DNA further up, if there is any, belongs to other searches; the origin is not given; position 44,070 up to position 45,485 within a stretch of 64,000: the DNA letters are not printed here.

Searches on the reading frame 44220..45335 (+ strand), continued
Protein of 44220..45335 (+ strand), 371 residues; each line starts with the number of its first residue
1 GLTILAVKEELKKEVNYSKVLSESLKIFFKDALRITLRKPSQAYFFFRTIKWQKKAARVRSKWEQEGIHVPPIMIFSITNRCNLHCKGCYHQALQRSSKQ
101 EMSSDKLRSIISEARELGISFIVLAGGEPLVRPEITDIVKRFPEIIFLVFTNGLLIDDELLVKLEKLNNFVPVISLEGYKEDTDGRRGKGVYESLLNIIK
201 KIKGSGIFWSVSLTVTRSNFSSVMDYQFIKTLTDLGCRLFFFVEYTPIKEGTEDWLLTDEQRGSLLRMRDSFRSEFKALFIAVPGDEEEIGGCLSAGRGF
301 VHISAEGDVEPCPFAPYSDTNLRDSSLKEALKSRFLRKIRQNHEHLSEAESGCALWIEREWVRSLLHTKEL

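Call 54: search_protein_families(library=ncbifam, proteins=[L025:653-2053:+, L022:8001-9095:+, L025:2117-2935:-, L025:3279-4697:+, L022:6014-7420:+, L022:9213-10565:-, L022:7544-7861:-, L022:10722-11864:+], max_evalue=0.00001)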
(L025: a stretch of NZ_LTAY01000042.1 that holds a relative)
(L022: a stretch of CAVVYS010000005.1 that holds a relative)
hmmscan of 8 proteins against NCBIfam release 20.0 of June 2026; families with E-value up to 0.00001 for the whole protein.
L025:653-2053:+ (466 aa): 37 families (the best 25 are shown)
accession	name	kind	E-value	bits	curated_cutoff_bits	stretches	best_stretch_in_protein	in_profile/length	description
TIGR04055.1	rSAM_NirJ2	equivalog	3.7e-24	85.9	500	2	113-282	8-180/326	putative heme d1 biosynthesis radical SAM protein NirJ2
TIGR04545.1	rSAM_ahbD_hemeb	equivalog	3.2e-21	76.1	500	2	113-282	8-181/339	heme b synthase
NF050035.1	rSAM_WgK_link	exception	2.1e-16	59.9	650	1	108-256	12-166/367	radical SAM/SPASM peptide maturase WgkB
TIGR03962.1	mycofact_rSAM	equivalog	3.2e-16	59.4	265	1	102-374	9-295/339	mycofactocin radical SAM maturase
TIGR04051.1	rSAM_NirJ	equivalog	6.3e-15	55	515.45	1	114-248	11-150/354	heme d1 biosynthesis radical SAM protein NirJ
NF045574.1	sacti_mat_StsB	exception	2.1e-13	49.9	625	1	114-254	105-249/466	StsB family radical SAM/SPASM domain sactipeptide maturase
TIGR04054.1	rSAM_NirJ1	equivalog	8e-13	47.7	650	1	111-233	42-169/387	putative heme d1 biosynthesis radical SAM protein NirJ1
TIGR04403.1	rSAM_skfB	equivalog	8.3e-12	44.6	300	1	83-369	80-374/402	sporulation killing factor system radical SAM maturase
TIGR04340.1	rSAM_ACGX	hypoth_equivalog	3.4e-11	42.9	400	1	114-270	12-176/341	radical SAM/SPASM domain protein, ACGX system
TIGR04080.1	rSAM_pep_cyc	equivalog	4.2e-11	42.2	500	1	103-210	105-214/440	KxxxW cyclic peptide radical SAM maturase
TIGR04317.1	W_rSAM_matur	equivalog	5.4e-11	42.2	380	1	107-241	6-144/349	tungsten cofactor oxidoreductase radical SAM maturase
TIGR04053.2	TIGR04053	equivalog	2.4e-10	40.2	395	1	105-293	8-202/366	TIGR04053 family radical SAM/SPASM domain-containing protein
TIGR04546.1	rSAM_ahbC_deAc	equivalog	3.3e-10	39.3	650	1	113-245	47-184/390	12,18-didecarboxysiroheme deacetylase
NF033640.1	N_Twi_rSAM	subfamily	4.5e-10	39.2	170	1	105-275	111-310/398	twitch domain-containing radical SAM protein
NF041298.1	rSAM_mat_DynA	equivalog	6.1e-10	38.6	450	1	108-252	4-165/356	dynobactin maturation radical SAM/SPASM protein DynA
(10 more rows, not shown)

L022:8001-9095:+ (364 aa): 47 families (the best 25 are shown)
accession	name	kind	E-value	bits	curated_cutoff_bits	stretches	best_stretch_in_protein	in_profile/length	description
TIGR04545.1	rSAM_ahbD_hemeb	equivalog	1.8e-24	86.8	500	1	67-215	5-157/339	heme b synthase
TIGR04051.1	rSAM_NirJ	equivalog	1.3e-21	77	515.45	1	62-232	2-173/354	heme d1 biosynthesis radical SAM protein NirJ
TIGR04054.1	rSAM_NirJ1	equivalog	7.9e-20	70.8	650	1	60-250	34-227/387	putative heme d1 biosynthesis radical SAM protein NirJ1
TIGR04053.2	TIGR04053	equivalog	4.7e-19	68.9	395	1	61-254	7-205/366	TIGR04053 family radical SAM/SPASM domain-containing protein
TIGR04055.1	rSAM_NirJ2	equivalog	2.2e-18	66.9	500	1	67-215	5-156/326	putative heme d1 biosynthesis radical SAM protein NirJ2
TIGR04546.1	rSAM_ahbC_deAc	equivalog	3.5e-18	65.6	650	1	62-213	39-193/390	12,18-didecarboxysiroheme deacetylase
TIGR03962.1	mycofact_rSAM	equivalog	5.5e-17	62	265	1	54-305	4-262/339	mycofactocin radical SAM maturase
NF045574.1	sacti_mat_StsB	exception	5.8e-17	61.7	625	1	66-215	100-251/466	StsB family radical SAM/SPASM domain sactipeptide maturase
TIGR04250.1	SCM_rSAM_ScmE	equivalog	9.1e-17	61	400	1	63-213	4-158/358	SynChlorMet cassette radical SAM/SPASM protein ScmE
TIGR04347.1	pseudo_SAM_Halo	equivalog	1.9e-16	60.3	525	1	60-235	36-214/390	TIGR04347 family pseudo-SAM/SPASM protein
NF047865.1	rSAM_PapB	equivalog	4.5e-15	55.7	340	1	67-215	8-170/330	PapB family radical SAM/SPASM ranthipeptide maturase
TIGR02668.1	moaA_archaeal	equivalog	1.4e-14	53.8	325.25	1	66-149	14-100/303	GTP 3',8-cyclase MoaA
NF001199.0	PRK00164.2-1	equivalog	6.5e-14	51.8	231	1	66-150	16-103/308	GTP 3',8-cyclase MoaA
NF050035.1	rSAM_WgK_link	exception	3.2e-13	49.4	650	1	61-215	8-166/367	radical SAM/SPASM peptide maturase WgkB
TIGR04082.1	rSAM_for_selen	equivalog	3.4e-13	49.2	350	1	68-214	205-353/516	thio(seleno)oxazole modification radical SAM maturase SbtM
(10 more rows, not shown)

L025:2117-2935:- (272 aa): 12 families
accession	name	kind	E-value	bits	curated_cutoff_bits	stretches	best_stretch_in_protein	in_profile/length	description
NF006969.0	PRK09441.1-2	equivalog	1.7e-14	53.6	382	1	35-90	71-126/483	alpha-amylase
NF041090.1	Cyc-maltodext_AglB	equivalog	9.2e-14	51.1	540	1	29-153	96-211/470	cyclomaltodextrinase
NF006968.0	PRK09441.1-1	equivalog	3.3e-12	45.5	389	1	35-92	72-129/495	alpha-amylase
NF006970.0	PRK09441.1-3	equivalog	6.6e-12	44.8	516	1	36-194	109-270/466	alpha-amylase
NF006971.0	PRK09441.1-4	equivalog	2.2e-09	36.6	781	0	35-85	71-121/484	alpha-amylase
NF006972.0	PRK09441.1-5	equivalog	3.6e-09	35.6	804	0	36-87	102-153/514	alpha-amylase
TIGR02403.1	trehalose_treC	equivalog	8.9e-08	31.2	799.05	0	35-70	66-101/544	alpha,alpha-phosphotrehalase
TIGR02456.1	treS_nterm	equivalog_domain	1.3e-06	27.2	678.35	0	35-72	67-104/539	maltose alpha-D-glucosyltransferase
NF007051.0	PRK09505.1-1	equivalog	1.5e-06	26.5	864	0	18-70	272-327/686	alpha-amylase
TIGR02402.1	trehalose_TreZ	equivalog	2e-06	26.4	538.8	0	2-69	122-186/545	malto-oligosyltrehalose trehalohydrolase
NF007059.0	PRK09505.2-4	equivalog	6.4e-06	24.7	865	0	120-154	430-465/683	alpha-amylase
NF007060.0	PRK09505.2-5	equivalog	7e-06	24.3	790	0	121-157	437-474/690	alpha-amylase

L025:3279-4697:+ (472 aa): 19 families
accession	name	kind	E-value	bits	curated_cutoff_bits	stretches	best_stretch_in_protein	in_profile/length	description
TIGR03810.1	arg_ornith_anti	equivalog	6.3e-167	556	591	1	6-470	1-467/468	arginine-ornithine antiporter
TIGR00905.1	2A0302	subfamily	1.8e-165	551.3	409.05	1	1-470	1-472/473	basic amino acid/polyamine antiporter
NF040512.1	histam_anti_2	exception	9.8e-115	383.9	725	1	5-464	2-476/477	histidine-histamine antiporter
NF007929.0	PRK10644.1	equivalog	4.8e-55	187.1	574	1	3-438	5-433/445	arginine/agmatine antiporter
NF007938.0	PRK10655.1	equivalog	9.9e-44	150.2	409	1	2-431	2-426/438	putrescine-ornithine antiporter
TIGR00909.1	2A0306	subfamily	4.6e-43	147.7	556.8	1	6-429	3-426/429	amino acid transporter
TIGR04298.1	his_histam_anti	equivalog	5.2e-42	144.6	750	1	7-429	1-424/429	histidine-histamine antiporter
NF007754.0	PRK10435.1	equivalog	6.5e-36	124.3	585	1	4-438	3-430/443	cadaverine/lysine antiporter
TIGR04299.1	antiport_PotE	equivalog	8.9e-32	110.8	560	1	4-426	2-419/430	putrescine-ornithine antiporter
NF053761.1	BrChAATpBcaP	equivalog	4.5e-28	98.5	690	1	5-435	21-455/460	branched-chain amino acid transporter BcaP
NF008245.0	PRK11021.1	equivalog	3.5e-19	69.1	284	1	1-436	1-413/419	L-methionine/branched-chain amino acid transporter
TIGR00913.1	2A0310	subfamily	9.5e-19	67.5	578.7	1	13-455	9-459/480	amino acid permease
NF008466.1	PRK11357.1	equivalog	1.4e-15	57.2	800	1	5-357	7-360/446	fructoselysine/psicoselysine transporter FrlA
NF053662.1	Glu_GABA_anti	equivalog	1.2e-12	47.6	640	1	70-465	57-444/468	glutamate/gamma-aminobutyrate antiporter GadC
TIGR00906.1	2A0303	subfamily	1.3e-12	46.9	681.7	1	6-373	31-420/602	cationic amino acid transport permease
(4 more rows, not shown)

L022:6014-7420:+ (468 aa): 0 families

L022:9213-10565:- (450 aa): 6 families
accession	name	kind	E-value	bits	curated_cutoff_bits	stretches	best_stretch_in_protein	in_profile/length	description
NF049969.1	GlMnHpPKinHddA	equivalog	5.3e-29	101.7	600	1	214-446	102-335/338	D-glycero-D-manno-heptose 7-phosphate kinase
TIGR02199.1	rfaE_dom_II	equivalog_domain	2.2e-26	92.4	181.5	1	22-168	7-143/144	D-glycero-beta-D-manno-heptose 1-phosphate adenylyltransferase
NF008454.0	PRK11316.1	equivalog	5.9e-23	81.2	521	1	9-168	321-472/475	bifunctional D-glycero-beta-D-manno-heptose-7-phosphate kinase/D-glycero-beta-D-manno-heptose 1-phosphate adenylyltransferase HldE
NF009948.0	PRK13412.1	equivalog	2.8e-22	78.3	721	1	217-418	734-938/974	bifunctional fucokinase/fucose-1-phosphate guanylyltransferase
TIGR00549.1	mevalon_kin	equivalog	7.3e-11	42.1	163.05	1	218-413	89-275/276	mevalonate kinase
TIGR00125.1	cyt_tran_rel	domain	1.7e-10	40.9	27.7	1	28-93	1-63/65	adenylyltransferase/cytidyltransferase family protein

L022:7544-7861:- (105 aa): 0 families

L022:10722-11864:+ (380 aa): 5 families
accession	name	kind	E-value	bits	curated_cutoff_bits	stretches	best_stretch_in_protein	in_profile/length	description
NF038032.1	CehA_McbA_metalo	domain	5e-15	55.7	80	1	45-265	4-221/315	CehA/McbA family metallohydrolase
NF045780.1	TrlF_fam_ATP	equivalog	8.4e-10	38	350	1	45-148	7-116/944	TrlF family AAA-like ATPase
NF004981.0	PRK06361.1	equivalog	2.6e-08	33.5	117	1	46-117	2-71/217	histidinol phosphate phosphatase domain-containing protein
NF041577.1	nside_bi_sphtase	equivalog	1.5e-07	30.9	400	1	44-147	2-98/276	3',5'-nucleoside bisphosphate phosphatase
NF047791.1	RNaseRnm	equivalog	1.2e-06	28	375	1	46-121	3-70/275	RNase RNM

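Call 66: search_protein_families(library=pfam, alignment_id=A6, max_evalue=0.0001)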
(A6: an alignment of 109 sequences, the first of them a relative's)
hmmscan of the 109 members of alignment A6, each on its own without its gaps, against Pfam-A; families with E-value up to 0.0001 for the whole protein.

A. member 1, L001:5521-5898:- (125 aa): 1 family
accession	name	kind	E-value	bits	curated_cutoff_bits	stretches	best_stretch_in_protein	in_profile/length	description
PF04205.19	FMN_bind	-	1.4e-06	29.3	22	1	52-120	5-77/77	FMN-binding domain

B. families by the number of members that match (of 109 scanned): 103 families (the first 25 are shown)
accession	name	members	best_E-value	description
PF00881.29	Nitroreductase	8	1.2e-28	Nitroreductase family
PF14512.11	TM1586_NiRdase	7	2e-11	Putative TM nitroreductase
PF08713.17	DNA_alkylation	3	5.5e-57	DNA alkylation repair enzyme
PF00072.30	Response_reg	3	6.8e-29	Response regulator receiver domain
PF01035.26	DNA_binding_1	3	5e-25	6-O-methylguanine DNA methyltransferase, DNA binding domain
PF13847.12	Methyltransf_31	2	9.8e-46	Methyltransferase domain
PF09360.15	zf-CDGSH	2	2.1e-37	Iron-binding zinc finger CDGSH type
PF13602.12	ADH_zinc_N_2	2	4e-29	Zinc-binding dehydrogenase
PF10988.14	DUF2807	2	1.8e-27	Putative auto-transporter adhesin, head GIN domain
PF08241.18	Methyltransf_11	2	1.9e-25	Methyltransferase domain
PF13649.12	Methyltransf_25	2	2.8e-25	Methyltransferase domain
PF06197.19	DUF998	2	1.1e-24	Protein of unknown function (DUF998)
PF01209.24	Ubie_methyltran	2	1.3e-21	ubiE/COQ5 methyltransferase family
PF00027.35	cNMP_binding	2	7.9e-20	Cyclic nucleotide-binding domain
PF08240.17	ADH_N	2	6.2e-15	Alcohol dehydrogenase GroES-like domain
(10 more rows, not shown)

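Call 72: find_related_loci(query=A1, collection=viral_contigs, flank=6000)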
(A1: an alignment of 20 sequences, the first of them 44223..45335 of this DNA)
Query A1 (370 aa) in viral_contigs; peptide patterns used: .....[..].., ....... (x = any residue, [..] = any of these).
36 stretches matched a pattern, but none encodes a relative of the query by tblastn (E <= 1e-3).

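Call 76: search_protein_families(library=pfam, proteins=[L067:857-2362:-, L067:216-884:-, L053:2227-2613:+, L079:2938-3366:-, L060:186-1700:-, L060:1859-3598:-, L060:3600-4601:-, L060:6304-6684:+, L053:255-941:+, L035:75-488:+], max_evalue=0.01)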
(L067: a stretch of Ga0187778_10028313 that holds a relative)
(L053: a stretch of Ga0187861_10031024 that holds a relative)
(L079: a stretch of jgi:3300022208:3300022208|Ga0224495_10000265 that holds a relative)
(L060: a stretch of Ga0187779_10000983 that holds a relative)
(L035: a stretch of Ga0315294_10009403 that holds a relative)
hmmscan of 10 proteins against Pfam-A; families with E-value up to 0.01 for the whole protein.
L067:857-2362:- (501 aa): 8 families
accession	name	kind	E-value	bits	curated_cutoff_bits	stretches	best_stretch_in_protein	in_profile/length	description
PF07730.19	HisKA_3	-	8.8e-19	68.3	24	1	301-368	1-68/68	Histidine kinase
PF00989.32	PAS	-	3.8e-12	46.7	22.6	1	166-278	3-112/113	PAS fold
PF13426.13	PAS_9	-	1.5e-11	44.9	27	1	175-281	3-103/103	PAS domain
PF02518.31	HATPase_c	-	1e-09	39.2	26.4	1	407-494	3-107/111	Histidine kinase-, DNA gyrase B-, and HSP90-like ATPase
PF13188.13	PAS_8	-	2.6e-06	27.6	21.8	1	165-211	2-48/65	PAS domain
PF08448.16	PAS_4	-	3.6e-06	27.6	23.1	1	171-284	2-110/110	PAS fold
PF08447.18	PAS_3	-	4e-06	27.4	25.6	1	187-275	2-88/89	PAS fold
PF13581.12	HATPase_c_2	-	0.0032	17.9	27.4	1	412-469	34-107/127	Histidine kinase-like ATPase domain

L067:216-884:- (222 aa): 5 families
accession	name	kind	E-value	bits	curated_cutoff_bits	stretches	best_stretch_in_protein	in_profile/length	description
PF00072.30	Response_reg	-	4.3e-28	98.1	30.2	1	18-129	1-110/111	Response regulator receiver domain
PF00196.25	GerE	-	4.3e-21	74.7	23.5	1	161-215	3-57/57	Bacterial regulatory proteins, luxR family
PF08281.18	Sigma70_r4_2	-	2.9e-06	27.3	25.7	1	161-203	11-54/54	Sigma-70, region 4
PF04545.22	Sigma70_r4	-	4.2e-05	23.4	24.1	1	161-203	5-48/50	Sigma-70, region 4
PF13936.12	HTH_38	-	0.0045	17.1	27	1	163-192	7-37/44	Helix-turn-helix domain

L053:2227-2613:+ (128 aa): 4 families
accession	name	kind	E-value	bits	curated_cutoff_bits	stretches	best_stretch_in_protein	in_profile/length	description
PF18917.5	LiaI-LiaF-like_TM1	-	7.3e-08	32.8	27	1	29-68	1-42/42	LiaI-LiaF-like transmembrane region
PF22570.1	LiaF-TM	-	1.9e-05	25.9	27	1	31-122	2-93/98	LiaF transmembrane domain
PF11118.13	DUF2627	-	0.0047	17.9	22.4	1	59-103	14-58/76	Protein of unknown function (DUF2627)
PF09858.14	DUF2085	-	0.0047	17.8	25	1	25-100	21-89/90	Predicted membrane protein (DUF2085)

L079:2938-3366:- (142 aa): 7 families
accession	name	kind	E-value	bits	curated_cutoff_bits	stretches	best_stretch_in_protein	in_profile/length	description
PF11127.14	YgaP-like_TM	-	0.00028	21.4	25.3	0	99-139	13-50/66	Inner membrane protein YgaP-like, transmembrane domain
PF22570.1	LiaF-TM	-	0.00065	20.9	27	0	42-136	1-94/98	LiaF transmembrane domain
PF04956.18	TrbC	-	0.00089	19.9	27.9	0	97-136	52-91/98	TrbC/VIRB2 pilin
PF18917.5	LiaI-LiaF-like_TM1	-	0.0015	19.1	27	0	41-80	1-42/42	LiaI-LiaF-like transmembrane region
PF05758.17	Ycf1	-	0.0031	15.9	29.4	1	4-53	771-820/945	Ycf1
PF24961.1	NfeD_membrane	-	0.0032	17.9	26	0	42-81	76-115/119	NfeD integral membrane domain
PF11992.13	TgpA_N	-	0.0066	15.9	30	1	36-140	44-146/333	TgpA N-terminal domain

L060:186-1700:- (504 aa): 8 families
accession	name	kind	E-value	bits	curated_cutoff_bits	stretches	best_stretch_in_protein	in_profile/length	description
PF07730.19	HisKA_3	-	6.7e-19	68.6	24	1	302-369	1-68/68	Histidine kinase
PF00989.32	PAS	-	1.2e-11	45.1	22.6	1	167-279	3-112/113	PAS fold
PF13426.13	PAS_9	-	8.6e-11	42.5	27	1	176-282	3-103/103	PAS domain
PF02518.31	HATPase_c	-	2.3e-10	41.3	26.4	1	408-496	3-108/111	Histidine kinase-, DNA gyrase B-, and HSP90-like ATPase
PF08448.16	PAS_4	-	7.3e-09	36.3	23.1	1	172-284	2-109/110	PAS fold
PF13188.13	PAS_8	-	5.6e-06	26.5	21.8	1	166-205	2-43/65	PAS domain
PF08447.18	PAS_3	-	6.5e-05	23.6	25.6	1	187-276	1-88/89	PAS fold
PF13581.12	HATPase_c_2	-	0.00081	19.8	27.4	1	410-467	31-104/127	Histidine kinase-like ATPase domain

L060:1859-3598:- (579 aa): 5 families
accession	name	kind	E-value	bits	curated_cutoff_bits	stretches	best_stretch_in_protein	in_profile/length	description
PF07730.19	HisKA_3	-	6.3e-20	71.9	24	1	384-451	1-68/68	Histidine kinase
PF00672.30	HAMP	-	1.2e-12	48.4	25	1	319-372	1-53/53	HAMP domain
PF02518.31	HATPase_c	-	2.8e-12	47.5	26.4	1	490-574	3-104/111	Histidine kinase-, DNA gyrase B-, and HSP90-like ATPase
PF02743.24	dCache_1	-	1.3e-10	41.7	45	1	49-284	6-239/240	Cache domain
PF13581.12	HATPase_c_2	-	0.00042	20.8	27.4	1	496-574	35-124/127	Histidine kinase-like ATPase domain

L060:3600-4601:- (333 aa): 1 family
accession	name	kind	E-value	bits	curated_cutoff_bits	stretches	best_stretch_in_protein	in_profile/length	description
PF02608.20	Bmp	-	6.9e-55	186.6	24.1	1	41-330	3-298/301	ABC transporter substrate-binding protein PnrA-like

L060:6304-6684:+ (126 aa): 1 family
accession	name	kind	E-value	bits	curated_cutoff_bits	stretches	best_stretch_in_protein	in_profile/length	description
PF00072.30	Response_reg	-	9.6e-27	93.8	30.2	1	12-118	1-110/111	Response regulator receiver domain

L053:255-941:+ (228 aa): 1 family
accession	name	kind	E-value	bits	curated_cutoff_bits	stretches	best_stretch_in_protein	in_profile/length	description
PF10988.14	DUF2807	-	1.4e-25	90.5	24.2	1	10-212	1-181/181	Putative auto-transporter adhesin, head GIN domain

L035:75-488:+ (137 aa): 1 family
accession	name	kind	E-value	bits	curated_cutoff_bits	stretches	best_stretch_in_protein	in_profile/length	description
PF01035.26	DNA_binding_1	-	5e-25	87.6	27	1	37-116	2-81/81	6-O-methylguanine DNA methyltransferase, DNA binding domain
